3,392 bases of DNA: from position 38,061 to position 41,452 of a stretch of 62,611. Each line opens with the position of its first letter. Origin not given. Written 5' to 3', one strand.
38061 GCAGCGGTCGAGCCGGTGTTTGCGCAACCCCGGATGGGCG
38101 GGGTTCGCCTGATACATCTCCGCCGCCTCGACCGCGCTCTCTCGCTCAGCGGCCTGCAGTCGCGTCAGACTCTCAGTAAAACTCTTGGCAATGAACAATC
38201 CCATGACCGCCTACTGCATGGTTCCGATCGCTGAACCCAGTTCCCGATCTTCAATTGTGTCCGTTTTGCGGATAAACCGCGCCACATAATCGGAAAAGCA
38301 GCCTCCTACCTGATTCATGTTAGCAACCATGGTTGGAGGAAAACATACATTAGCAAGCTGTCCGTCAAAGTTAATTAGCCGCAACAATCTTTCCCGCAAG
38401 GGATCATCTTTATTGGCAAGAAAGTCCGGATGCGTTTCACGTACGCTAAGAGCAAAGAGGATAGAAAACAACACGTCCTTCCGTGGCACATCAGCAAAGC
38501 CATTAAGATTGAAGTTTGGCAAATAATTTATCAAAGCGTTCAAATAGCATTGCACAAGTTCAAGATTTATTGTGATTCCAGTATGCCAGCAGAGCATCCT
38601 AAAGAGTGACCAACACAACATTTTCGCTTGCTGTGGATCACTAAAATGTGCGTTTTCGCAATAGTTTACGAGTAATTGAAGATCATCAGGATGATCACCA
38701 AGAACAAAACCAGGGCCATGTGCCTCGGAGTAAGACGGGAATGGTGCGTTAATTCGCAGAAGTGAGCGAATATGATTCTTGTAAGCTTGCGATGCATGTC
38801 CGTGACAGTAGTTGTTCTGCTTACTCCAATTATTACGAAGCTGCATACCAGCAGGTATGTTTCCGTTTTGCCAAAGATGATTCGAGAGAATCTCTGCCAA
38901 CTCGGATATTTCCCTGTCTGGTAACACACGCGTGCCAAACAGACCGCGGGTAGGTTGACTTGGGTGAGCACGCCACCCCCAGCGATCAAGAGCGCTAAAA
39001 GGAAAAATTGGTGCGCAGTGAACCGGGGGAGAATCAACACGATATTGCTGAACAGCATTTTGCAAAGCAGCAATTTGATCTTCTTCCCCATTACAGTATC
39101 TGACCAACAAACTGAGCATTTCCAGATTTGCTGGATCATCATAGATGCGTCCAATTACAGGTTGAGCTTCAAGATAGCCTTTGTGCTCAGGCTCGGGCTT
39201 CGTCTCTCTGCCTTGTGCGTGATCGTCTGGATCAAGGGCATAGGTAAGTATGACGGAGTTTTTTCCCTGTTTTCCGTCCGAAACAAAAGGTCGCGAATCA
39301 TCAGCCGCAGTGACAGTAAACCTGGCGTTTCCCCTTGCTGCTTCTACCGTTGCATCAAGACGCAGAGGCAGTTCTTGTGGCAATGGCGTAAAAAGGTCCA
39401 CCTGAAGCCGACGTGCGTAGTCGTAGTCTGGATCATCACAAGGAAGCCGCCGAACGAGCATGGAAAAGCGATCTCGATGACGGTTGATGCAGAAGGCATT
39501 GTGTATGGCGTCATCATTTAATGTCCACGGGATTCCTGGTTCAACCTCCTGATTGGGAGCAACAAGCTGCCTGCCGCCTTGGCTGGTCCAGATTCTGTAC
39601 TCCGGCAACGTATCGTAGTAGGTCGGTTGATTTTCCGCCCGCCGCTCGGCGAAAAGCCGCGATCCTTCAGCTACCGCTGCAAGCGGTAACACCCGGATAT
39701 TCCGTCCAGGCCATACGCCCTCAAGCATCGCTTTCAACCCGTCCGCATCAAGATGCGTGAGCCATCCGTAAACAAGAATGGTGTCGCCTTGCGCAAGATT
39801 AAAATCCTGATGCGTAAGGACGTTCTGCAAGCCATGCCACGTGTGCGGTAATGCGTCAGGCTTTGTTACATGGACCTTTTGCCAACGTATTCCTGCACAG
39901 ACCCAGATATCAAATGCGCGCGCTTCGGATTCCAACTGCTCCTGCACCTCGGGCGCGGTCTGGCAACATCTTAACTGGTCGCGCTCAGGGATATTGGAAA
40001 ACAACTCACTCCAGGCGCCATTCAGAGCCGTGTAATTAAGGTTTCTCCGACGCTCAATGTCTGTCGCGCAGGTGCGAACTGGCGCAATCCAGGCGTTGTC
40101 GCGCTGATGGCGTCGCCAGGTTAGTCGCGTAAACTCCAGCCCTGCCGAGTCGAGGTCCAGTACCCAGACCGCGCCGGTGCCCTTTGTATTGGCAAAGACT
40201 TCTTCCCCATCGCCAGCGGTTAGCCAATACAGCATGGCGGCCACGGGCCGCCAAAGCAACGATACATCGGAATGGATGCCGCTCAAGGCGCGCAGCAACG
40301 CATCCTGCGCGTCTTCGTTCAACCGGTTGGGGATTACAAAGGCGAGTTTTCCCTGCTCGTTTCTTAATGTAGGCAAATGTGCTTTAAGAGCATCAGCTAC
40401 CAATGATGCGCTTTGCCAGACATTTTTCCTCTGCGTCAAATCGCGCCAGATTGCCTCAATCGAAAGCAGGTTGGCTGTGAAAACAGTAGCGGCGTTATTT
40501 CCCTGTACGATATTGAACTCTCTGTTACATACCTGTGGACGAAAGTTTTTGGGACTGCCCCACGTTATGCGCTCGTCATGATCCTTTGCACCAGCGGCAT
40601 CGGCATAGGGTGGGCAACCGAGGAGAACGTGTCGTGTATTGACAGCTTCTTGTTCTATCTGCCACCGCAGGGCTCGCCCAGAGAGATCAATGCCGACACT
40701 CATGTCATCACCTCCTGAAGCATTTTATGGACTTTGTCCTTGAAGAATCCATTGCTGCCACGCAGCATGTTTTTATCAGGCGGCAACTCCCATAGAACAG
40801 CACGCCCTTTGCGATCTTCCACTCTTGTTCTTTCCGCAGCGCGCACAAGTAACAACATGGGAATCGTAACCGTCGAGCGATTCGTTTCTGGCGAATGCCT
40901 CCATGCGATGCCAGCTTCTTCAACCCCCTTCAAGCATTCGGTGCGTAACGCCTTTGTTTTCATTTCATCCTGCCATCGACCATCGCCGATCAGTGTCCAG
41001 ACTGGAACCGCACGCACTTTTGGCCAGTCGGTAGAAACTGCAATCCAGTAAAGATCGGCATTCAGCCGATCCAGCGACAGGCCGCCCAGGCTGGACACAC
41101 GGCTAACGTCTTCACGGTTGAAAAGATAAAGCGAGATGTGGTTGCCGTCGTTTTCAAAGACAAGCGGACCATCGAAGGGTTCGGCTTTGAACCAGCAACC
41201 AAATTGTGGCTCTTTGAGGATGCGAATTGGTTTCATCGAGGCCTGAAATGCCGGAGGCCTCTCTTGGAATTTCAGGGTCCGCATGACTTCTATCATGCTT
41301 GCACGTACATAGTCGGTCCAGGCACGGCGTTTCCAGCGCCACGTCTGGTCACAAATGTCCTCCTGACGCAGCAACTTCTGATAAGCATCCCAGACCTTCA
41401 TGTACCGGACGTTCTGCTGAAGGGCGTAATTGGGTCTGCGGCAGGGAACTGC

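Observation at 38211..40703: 830-aa protein with a complete but degenerate Hsp70/actin-fold nucleotide-binding domain embedded in an McrBC-like operon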

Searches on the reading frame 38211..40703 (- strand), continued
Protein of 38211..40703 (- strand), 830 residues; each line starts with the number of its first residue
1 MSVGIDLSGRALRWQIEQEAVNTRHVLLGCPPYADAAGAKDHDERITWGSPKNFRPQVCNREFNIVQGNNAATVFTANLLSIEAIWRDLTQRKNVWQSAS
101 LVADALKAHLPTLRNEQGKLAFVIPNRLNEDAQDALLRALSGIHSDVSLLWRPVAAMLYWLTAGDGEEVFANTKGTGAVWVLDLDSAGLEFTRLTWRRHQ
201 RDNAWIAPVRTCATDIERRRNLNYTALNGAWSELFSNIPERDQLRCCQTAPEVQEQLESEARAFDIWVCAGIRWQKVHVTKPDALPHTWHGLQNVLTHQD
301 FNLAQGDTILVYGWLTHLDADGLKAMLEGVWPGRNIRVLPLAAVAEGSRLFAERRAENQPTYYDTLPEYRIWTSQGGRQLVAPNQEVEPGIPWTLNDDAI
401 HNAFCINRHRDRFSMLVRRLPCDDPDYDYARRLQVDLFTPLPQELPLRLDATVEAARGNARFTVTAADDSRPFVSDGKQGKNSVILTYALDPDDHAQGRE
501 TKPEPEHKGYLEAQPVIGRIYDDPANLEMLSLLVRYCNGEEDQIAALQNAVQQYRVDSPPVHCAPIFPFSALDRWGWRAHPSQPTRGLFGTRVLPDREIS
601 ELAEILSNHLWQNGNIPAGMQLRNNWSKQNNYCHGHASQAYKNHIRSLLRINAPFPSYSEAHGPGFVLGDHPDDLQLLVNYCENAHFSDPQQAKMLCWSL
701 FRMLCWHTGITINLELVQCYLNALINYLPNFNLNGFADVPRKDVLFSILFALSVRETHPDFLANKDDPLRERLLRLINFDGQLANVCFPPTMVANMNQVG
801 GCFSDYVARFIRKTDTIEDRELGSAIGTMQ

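Call 43: search_protein_representatives(alignment_id=A1)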
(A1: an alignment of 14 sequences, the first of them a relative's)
Query: 14 sequences, 824 profile positions. Proteins with E-value up to 0.001 (for the whole library): 573; up to 1e-10: 305; up to 1e-30: 55. The best 150 are listed.
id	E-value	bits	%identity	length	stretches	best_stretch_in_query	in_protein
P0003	0.0e+00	1232.3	-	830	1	1-824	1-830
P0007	0.0e+00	1196.0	-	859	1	1-824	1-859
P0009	0.0e+00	1174.8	-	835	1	3-824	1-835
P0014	2.2e-291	985.2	-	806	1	1-823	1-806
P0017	9.4e-249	844.2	-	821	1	1-824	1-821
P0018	7.5e-199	679.1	-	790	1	3-823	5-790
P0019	3.3e-190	650.5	-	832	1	1-821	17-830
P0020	6.4e-184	629.7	-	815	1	2-823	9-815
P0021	2.0e-178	611.5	-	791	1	3-822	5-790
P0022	5.3e-178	610.1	-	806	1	3-823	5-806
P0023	7.6e-171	586.5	-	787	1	3-822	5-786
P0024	1.6e-159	549.0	-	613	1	254-823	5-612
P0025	3.2e-153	528.2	-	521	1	1-525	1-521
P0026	5.6e-137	474.4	-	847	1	1-823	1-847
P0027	3.9e-130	451.8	-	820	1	1-823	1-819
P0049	1.0e-55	205.6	-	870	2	337-821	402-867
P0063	3.7e-39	150.9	-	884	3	685-814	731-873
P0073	7.7e-25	103.5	-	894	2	91-211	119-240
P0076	4.1e-24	101.1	-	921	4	111-208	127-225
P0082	3.9e-23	97.9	-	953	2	112-211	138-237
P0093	7.6e-22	93.6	-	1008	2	77-211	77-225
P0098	1.1e-21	93.0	-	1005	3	78-211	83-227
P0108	5.8e-21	90.7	-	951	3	93-211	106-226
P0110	9.8e-21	89.9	-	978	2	106-210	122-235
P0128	1.9e-19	85.6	-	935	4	75-205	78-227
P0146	1.2e-18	83.0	-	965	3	77-211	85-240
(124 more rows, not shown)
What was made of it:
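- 573 representative clusters at E<=1e-3 (call 43).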

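Call 44: search_protein_families(library=pfam, proteins=[P0073, P0076, P0082, P0093, P0098, P0110, P0128, P0146, P0049, P0063], max_evalue=0.1)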
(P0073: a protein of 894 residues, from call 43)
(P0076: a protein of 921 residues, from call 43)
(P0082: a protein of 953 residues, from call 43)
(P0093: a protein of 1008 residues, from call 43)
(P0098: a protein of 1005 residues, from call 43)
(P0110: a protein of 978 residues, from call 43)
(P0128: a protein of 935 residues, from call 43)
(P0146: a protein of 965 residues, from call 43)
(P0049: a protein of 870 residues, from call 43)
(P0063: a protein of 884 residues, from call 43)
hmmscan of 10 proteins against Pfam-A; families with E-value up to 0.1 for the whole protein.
P0073 (894 aa): 0 families

P0076 (921 aa): 0 families

P0082 (953 aa): 0 families

P0093 (1008 aa): 0 families

P0098 (1005 aa): 0 families

P0110 (978 aa): 0 families

P0128 (935 aa): 0 families

P0146 (965 aa): 0 families

P0049 (870 aa): 0 families

P0063 (884 aa): 0 families

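Call 45: fold_search(model_id=the predicted structure, library=viral)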
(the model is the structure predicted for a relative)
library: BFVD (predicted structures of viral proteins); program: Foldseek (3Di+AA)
matches with E <= 10: 281; with E <= 0.001: 18
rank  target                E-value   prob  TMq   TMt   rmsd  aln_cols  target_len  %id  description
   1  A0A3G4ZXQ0            9.4e-12  1.00  0.31  0.29  25.1       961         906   11  Hsp70 protein [Faunusvirus sp.]
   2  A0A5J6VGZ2            4.3e-11  1.00  0.32  0.42  21.0       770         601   11  Hsp70 protein [Megaviridae environmental sample]
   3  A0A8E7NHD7            7.5e-11  1.00  0.31  0.43  26.1       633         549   12  (no name in the UniProt tables at hand)
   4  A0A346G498            1.1e-10  1.00  0.32  0.45  10.9       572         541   11  (no name in the UniProt tables at hand)
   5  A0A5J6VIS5            1.1e-10  1.00  0.35  0.37  26.9       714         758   10  Hsp70 protein [Megaviridae environmental sample]
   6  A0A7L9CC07            1.4e-10  1.00  0.36  0.48  28.4       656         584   11  HSP70h [Olivavirus actinidiae]
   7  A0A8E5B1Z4            2.8e-10  1.00  0.34  0.46  27.9       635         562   14  (no name in the UniProt tables at hand)
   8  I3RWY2                7.1e-10  1.00  0.34  0.44  27.2       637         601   11  p65 protein [Citrus tristeza virus]
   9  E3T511                7.1e-10  1.00  0.31  0.38  29.2       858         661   12  Putative DnaK/Hsp70 [Cafeteria roenbergensis virus (strain BV-PW1)]
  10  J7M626                1.1e-09  1.00  0.33  0.43   8.9       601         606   10  Heat shock protein 70 homolog [Blueberry virus A]
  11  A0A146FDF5            1.3e-09  1.00  0.31  0.44   6.8       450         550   11  Heat shock protein 70 homolog [Grapevine leafroll-associated virus 13]
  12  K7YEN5                1.9e-09  1.00  0.33  0.42  10.5       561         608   11  Heat shock protein 70-like protein [Megavirus courdo11]
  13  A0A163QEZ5            5.7e-08  1.00  0.29  0.57   9.9       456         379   12  Heat shock protein 70-like protein (Fragment) [Grapevine leafroll-associated virus 3]
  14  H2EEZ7                3.6e-05  1.00  0.23  0.44   7.5       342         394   12  Putative heat shock 70 kDa protein [Moumouvirus sp. 'Monve']
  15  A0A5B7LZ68            5.1e-05  1.00  0.22  0.49  10.2       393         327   13  (no name in the UniProt tables at hand)
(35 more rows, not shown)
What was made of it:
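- BFVD hits are led by Hsp70 homologues (call 45).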

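Call 60: find_homologous_proteins(query=A2, max_evalue=1e-10)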
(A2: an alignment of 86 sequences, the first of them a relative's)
Query A2 (86 sequences) (1008 aa, profile of the alignment): 24 proteins with E <= 1e-10 among 8000 candidates.
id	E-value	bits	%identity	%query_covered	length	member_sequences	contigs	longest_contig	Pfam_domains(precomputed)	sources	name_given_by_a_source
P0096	3.7e-259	881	38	47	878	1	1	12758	-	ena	-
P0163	3.3e-253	861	32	98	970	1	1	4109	-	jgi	jgi:hypothetical protein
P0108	1.2e-252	859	31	98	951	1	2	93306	-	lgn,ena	-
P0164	4.4e-252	858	32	98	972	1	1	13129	-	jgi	jgi:hypothetical protein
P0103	6.5e-246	837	33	99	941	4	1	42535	-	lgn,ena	-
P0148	1.1e-240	820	34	98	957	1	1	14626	-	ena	-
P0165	6.6e-238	811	33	98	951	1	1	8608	-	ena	-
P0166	2.7e-237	809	34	99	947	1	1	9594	-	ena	-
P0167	6.7e-237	807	33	99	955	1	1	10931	-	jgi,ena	jgi:hypothetical protein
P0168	1.8e-235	803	33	98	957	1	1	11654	-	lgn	-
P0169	6.5e-235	801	34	98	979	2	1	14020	-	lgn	-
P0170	5.6e-234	798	34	98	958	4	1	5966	-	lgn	-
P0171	1.8e-233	796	33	98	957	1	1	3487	-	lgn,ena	-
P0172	9.8e-233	794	33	98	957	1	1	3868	-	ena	-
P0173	1.5e-232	793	33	99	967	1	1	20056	-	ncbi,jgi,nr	ncbi:MAG: hypothetical protein LBT47_10880 [Deltaproteobacteria bacterium]|jgi:hypothetical protein|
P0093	4.3e-230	785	100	100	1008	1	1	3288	-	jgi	jgi:hypothetical protein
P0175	3.2e-224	765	31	98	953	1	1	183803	-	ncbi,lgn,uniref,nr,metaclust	ncbi:hypothetical protein [Desulfonatronovibrio magnus]|uniref:hypothetical protein n=1 Tax=Desulfon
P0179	4.5e-109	385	24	48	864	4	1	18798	-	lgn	-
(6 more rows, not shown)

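Call 61: find_encoding_contigs(protein=P0175, flank=10000, max_places=1)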
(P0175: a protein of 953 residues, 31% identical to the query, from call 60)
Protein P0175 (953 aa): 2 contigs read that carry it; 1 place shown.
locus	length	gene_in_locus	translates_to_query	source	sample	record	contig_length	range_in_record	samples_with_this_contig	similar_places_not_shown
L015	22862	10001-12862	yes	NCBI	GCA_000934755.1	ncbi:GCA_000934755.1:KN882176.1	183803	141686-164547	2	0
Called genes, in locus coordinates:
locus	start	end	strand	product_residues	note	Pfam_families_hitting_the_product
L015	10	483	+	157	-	PF08797:HIRAN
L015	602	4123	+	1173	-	PF13604:AAA_30 (faint), PF13086:AAA_11, PF13245:AAA_19 (faint), PF13087:AAA_12, PF04480:DUF559 (weak), PF18741:MTES_1575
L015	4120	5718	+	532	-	-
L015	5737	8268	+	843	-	PF23649:FKBP15 (faint), PF10473:CENP-F_leu_zip (weak), PF24161:CCDC39 (weak)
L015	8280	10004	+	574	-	PF09823:DUF2357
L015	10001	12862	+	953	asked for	-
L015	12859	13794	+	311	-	PF19134:DUF5817 (faint)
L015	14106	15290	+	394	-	PF02463:SMC_N (weak), PF11398:DUF2813 (faint), PF13175:AAA_15, PF13304:AAA_21, PF13175:AAA_15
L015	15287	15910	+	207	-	PF14103:DUF4276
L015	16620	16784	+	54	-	-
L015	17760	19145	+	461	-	PF00072:Response_reg, PF00158:Sigma54_activat, PF01078:Mg_chelatase (faint), PF14532:Sigma54_activ_2, PF07728:AAA_5, PF25601:AAA_lid_14, PF02954:HTH_8, PF18024:HTH_50 (weak), +1 more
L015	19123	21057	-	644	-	PF00990:GGDEF, PF00563:EAL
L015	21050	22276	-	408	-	PF08668:HDOD, PF01966:HD (weak)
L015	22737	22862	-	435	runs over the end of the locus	PF03951:Gln-synt_N, PF00120:Gln-synt_C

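Call 62: find_encoding_contigs(protein=P0108, flank=10000, max_places=1)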
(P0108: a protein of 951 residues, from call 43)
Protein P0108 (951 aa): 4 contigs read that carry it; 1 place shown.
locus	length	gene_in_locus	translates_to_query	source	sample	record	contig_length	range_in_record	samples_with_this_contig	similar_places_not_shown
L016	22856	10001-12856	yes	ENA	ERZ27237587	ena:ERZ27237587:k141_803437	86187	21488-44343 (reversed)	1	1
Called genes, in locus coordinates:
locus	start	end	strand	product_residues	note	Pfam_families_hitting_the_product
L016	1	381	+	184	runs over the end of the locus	PF00239:Resolvase, PF02796:HTH_7 (weak)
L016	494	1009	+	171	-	PF12161:HsdM_N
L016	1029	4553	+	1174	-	PF09848:SLFN-g3_helicase (weak), PF13086:AAA_11, PF13245:AAA_19 (faint), PF13604:AAA_30 (faint), PF13086:AAA_11 (weak), PF13087:AAA_12, PF04480:DUF559 (weak), PF18741:MTES_1575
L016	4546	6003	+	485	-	PF10805:DUF2730 (faint), PF24161:CCDC39 (weak)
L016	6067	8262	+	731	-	-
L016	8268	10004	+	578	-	PF09823:DUF2357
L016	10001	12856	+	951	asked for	-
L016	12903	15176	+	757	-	PF13208:TerB_N, PF05099:TerB, PF15615:TerB_C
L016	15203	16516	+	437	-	PF10923:BrxC_BrxD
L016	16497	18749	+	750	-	PF00270:DEAD, PF04851:ResIII, PF00271:Helicase_C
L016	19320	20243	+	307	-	PF26109:WHD_BrxR, PF13280:WYL, PF26107:BrxR_CTD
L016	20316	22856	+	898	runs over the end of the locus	PF12705:PDDEXK_1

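Call 63: find_encoding_contigs(protein=P0179, flank=10000, max_places=1)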
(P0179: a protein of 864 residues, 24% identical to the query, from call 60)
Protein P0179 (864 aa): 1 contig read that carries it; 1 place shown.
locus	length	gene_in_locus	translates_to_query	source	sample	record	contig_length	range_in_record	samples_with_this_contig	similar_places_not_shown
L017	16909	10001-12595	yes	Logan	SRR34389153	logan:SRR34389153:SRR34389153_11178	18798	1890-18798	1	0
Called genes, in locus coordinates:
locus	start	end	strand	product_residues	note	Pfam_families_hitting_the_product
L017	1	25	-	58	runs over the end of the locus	-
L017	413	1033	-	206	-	PF01420:Methylase_S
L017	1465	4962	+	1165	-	PF13086:AAA_11, PF13604:AAA_30 (weak), PF01443:Viral_helicase1 (faint), PF13245:AAA_19 (faint), PF13086:AAA_11, PF13087:AAA_12, PF18741:MTES_1575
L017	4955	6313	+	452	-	-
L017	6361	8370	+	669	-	PF07728:AAA_5 (weak)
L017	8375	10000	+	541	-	PF09823:DUF2357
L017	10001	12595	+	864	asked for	-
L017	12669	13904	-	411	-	PF00375:SDF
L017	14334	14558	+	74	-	PF04023:FeoA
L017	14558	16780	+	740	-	PF01926:MMR_HSR1, PF02421:FeoB_N, PF10662:PduV-EutP (weak), PF17910:FeoB_Cyto, PF07670:Gate, PF07664:FeoB_C, PF07670:Gate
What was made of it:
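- On Type III-B CoCoNuT system: L015-L017 have the fusion (calls 61-63).
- Canonical Type III-B operons surround the distant homologues P0175, P0108 and P0179 (calls 61-63).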

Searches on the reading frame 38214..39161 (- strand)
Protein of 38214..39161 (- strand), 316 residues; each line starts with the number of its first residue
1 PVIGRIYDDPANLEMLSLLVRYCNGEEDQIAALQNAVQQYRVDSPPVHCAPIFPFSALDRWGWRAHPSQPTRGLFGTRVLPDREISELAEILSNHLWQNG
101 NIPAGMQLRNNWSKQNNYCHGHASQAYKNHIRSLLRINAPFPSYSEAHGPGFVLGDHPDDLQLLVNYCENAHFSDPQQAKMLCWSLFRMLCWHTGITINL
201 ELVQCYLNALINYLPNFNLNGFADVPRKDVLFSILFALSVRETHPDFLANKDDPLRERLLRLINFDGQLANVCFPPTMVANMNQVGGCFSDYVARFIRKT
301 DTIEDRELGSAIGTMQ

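Call 80: predict_structure(alignment_id=A3)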
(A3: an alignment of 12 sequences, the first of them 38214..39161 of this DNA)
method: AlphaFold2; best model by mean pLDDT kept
length: 316 residues; sequences in the alignment: 12
mean_pLDDT: 81.0   pTM: 0.83
mean pLDDT of the five models: 81.0, 75.4, 75.0, 74.4, 73.4
residues with pLDDT >= 90: 125; 70-90: 118; 50-70: 53; < 50: 20
segments of 3 or more residues with pLDDT < 50: 48-51, 69-80, 313-316
pLDDT, mean of each block of 10 residues (from residue 1): 59 84 84 79 53 63 58 40 77 81 85 86 91 94 93 91 97 91 92 81 97 93 88 93 91 95 93 71 70 92 71 46
secondary structure, 60 per line:
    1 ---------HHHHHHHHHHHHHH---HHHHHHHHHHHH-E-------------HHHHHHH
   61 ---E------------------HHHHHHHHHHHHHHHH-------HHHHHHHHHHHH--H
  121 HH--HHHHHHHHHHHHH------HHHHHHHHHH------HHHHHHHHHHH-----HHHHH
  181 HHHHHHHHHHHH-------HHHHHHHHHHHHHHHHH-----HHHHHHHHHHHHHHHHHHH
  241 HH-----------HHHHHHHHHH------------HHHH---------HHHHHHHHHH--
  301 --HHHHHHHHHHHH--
elements in order: H10-23 H27-38 H54-60 H83-98 H106-117 H125-137 H144-153 H160-170 H176-192 H200-216 H222-242 H254-263 H276-279 H289-298 H303-314
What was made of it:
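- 38214..39134 (-): CnuD residues 524-830: all-helical armadillo/HEAT-like solenoid in place of the Hsp70 lid, ending in the clade-specific tail DT(I/V/L)(E/A/K)DRELG. Separate AF2 model of residues 515-830 has pLDDT 81.0 and pTM 0.83 (call 80).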

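Call 82: fold_search(model_id=the predicted structure, library=pdb)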
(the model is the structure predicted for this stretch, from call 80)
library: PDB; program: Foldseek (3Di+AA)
matches with E <= 10: 657; with E <= 0.001: 0
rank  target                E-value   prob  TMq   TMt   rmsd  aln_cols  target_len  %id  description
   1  6s9m_B                6.0e-02  0.77  0.27  0.29  14.4       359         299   12  Designed Armadillo Repeat protein Lock2 fused to target peptide KRKRKAKITW (released 2020-02-19)
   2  4pvz_A                7.5e-02  0.94  0.38  0.30  13.0       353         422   13  Structure of yeast importin a bound to the membrane protein Nuclear Localization Signal sequence of INM protein Heh2 (released 2015-08-26)
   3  7ue2_A                8.5e-02  0.89  0.36  0.37   8.7       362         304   10  Crystal structure of designed helical repeat protein RPB_PLP3_R6 bound to PLPx6 peptide (released 2023-03-29)
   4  1ee4_A                9.3e-02  0.94  0.38  0.31  12.4       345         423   12  CRYSTAL STRUCTURE OF YEAST KARYOPHERIN (IMPORTIN) ALPHA IN A COMPLEX WITH A C-MYC NLS PEPTIDE (released 2000-03-29)
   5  1wa5_B                1.1e-01  0.94  0.38  0.28  10.4       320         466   11  Structure of the Cse1:Imp-alpha:RanGTP complex (released 2004-12-13)
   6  6sa7_A                1.1e-01  0.69  0.31  0.22  14.0       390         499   11  DARPin-Armadillo fusion C8long83 (released 2019-11-20)
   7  5mfm_F                1.3e-01  0.84  0.36  0.35  12.0       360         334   12  Designed armadillo repeat protein peptide fusion YIIIM6AII_GS11_(KR)5 (released 2017-09-13)
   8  7sqc_D1               1.3e-01  0.84  0.36  0.27  11.8       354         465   13  Ciliary C1 central pair apparatus isolated from Chlamydomonas reinhardtii (released 2022-04-13)
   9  6s9p_A                1.3e-01  0.92  0.41  0.39  11.9       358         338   12  Designed Armadillo Repeat protein internal Lock2 fused to target peptide KRKAKITWKR (released 2020-02-19)
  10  5h2x_A                1.3e-01  0.91  0.39  0.31  12.5       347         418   12  Crystal structure of the karyopherin Kap60p bound to the SUMO protease Ulp1p (150-172) (released 2016-12-14)
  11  6s9p_B                1.3e-01  0.77  0.34  0.33  13.6       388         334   11  Designed Armadillo Repeat protein internal Lock2 fused to target peptide KRKAKITWKR (released 2020-02-19)
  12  4nq0                  1.4e-01  0.33  0.19  0.22  16.2       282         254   13  Structural insights into yeast histone chaperone Hif1: a scaffold protein recruiting protein complexes to core histones (released 2014-07-16)
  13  5mfe_A                1.5e-01  0.66  0.28  0.31  14.2       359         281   11  Designed armadillo repeat protein YIIIM5AII in complex with (RR)4 peptide (released 2017-09-13)
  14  9hqv_Yi               1.5e-01  0.47  0.28  0.18  13.3       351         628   11  Cryo-EM structure of the small subunit of the mitochondrial ribosome from Toxoplasma gondii (released 2025-06-11)
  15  5h2w_A                1.5e-01  0.41  0.23  0.20  15.4       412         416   12  Crystal structure of the karyopherin Kap60p bound to the SUMO protease Ulp1p (150-340) (released 2016-12-14)
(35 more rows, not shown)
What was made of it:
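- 38214..39134 (-): Best Foldseek matches are designed armadillo repeats and importin-alpha, E 0.06-0.3, probability up to 0.96 (call 82).
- On Hsp70 family (canonical chaperones): The C-terminus is an ARM/HEAT-like solenoid (calls 80, 82).
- C-terminal solenoid: calls 80, 82. The replaced lid most resembles peptide-binding armadillo/importin-alpha repeats (call 82). The Foldseek matches for the solenoid are weak (E >= 0.06, call 82).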

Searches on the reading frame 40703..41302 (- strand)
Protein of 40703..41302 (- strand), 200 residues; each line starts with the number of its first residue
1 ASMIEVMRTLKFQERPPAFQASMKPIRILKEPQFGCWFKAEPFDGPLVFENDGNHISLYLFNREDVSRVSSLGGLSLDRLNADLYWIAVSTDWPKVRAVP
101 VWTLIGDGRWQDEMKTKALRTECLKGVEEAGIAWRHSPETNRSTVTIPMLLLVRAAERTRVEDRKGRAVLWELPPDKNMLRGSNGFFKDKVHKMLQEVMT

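Call 86: search_protein_families(library=pfam, proteins=[window:40703-41302:-], max_evalue=10)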
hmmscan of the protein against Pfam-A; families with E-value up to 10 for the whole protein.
window:40703-41302:- (200 aa): 0 families
